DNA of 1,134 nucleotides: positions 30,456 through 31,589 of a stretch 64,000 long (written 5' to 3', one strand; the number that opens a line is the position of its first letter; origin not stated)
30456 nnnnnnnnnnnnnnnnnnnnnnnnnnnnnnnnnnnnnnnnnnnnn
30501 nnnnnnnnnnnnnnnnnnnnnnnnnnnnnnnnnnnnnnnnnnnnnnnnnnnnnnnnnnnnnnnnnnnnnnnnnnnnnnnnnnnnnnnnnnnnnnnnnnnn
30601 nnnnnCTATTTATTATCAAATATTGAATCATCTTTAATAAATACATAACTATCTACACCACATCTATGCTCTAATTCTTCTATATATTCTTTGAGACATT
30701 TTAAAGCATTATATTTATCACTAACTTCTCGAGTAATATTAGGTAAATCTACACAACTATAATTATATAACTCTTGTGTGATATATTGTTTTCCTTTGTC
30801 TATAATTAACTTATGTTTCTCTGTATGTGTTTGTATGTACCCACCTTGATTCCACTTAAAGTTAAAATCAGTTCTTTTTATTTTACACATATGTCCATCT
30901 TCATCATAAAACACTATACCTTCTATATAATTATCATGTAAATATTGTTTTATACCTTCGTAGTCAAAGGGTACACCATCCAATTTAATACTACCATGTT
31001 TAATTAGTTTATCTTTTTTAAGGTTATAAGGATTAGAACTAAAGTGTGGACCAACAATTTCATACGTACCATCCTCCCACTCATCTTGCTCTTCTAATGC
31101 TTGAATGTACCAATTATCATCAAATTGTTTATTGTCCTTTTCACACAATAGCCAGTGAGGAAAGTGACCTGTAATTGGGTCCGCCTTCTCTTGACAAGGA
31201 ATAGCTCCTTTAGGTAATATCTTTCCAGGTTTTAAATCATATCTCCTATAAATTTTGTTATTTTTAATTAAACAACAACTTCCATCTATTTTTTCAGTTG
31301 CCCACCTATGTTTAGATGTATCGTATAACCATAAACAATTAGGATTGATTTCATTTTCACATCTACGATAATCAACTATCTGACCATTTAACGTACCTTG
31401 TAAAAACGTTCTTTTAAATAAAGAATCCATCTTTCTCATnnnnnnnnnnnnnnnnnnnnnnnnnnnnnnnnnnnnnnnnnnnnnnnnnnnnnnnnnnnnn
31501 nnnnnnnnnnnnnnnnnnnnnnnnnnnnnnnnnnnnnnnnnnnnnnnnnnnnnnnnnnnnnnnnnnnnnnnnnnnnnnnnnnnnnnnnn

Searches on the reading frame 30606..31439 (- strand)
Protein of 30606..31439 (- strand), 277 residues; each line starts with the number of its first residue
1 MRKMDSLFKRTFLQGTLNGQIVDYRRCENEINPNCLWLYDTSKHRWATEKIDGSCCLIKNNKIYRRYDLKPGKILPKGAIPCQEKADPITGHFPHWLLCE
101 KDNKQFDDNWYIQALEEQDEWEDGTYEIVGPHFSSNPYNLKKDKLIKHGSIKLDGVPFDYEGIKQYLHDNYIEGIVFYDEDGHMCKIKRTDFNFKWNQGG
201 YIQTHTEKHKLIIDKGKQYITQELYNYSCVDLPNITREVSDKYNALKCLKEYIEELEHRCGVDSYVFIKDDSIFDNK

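Call 41: find_encoding_contigs(protein=window:30606-31439:-, flank=10000, max_places=1)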
Protein window:30606-31439:- (277 aa): 13 contigs read that carry it; 1 place shown.
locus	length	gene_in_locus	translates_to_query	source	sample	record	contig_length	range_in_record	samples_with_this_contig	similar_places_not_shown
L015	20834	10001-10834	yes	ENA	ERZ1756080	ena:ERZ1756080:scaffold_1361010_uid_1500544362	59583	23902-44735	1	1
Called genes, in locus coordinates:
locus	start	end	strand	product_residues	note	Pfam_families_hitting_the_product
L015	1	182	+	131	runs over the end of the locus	-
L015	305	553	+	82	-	-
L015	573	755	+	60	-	-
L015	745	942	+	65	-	-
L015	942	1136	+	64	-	-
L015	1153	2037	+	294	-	-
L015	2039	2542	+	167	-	PF18143:HAD_SAK_2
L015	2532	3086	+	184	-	-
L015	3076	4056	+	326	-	-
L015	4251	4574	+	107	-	-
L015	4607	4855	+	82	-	-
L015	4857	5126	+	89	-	-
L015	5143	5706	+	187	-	-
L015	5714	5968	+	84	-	-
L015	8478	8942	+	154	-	-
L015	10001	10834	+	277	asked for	PF17720:RLIG1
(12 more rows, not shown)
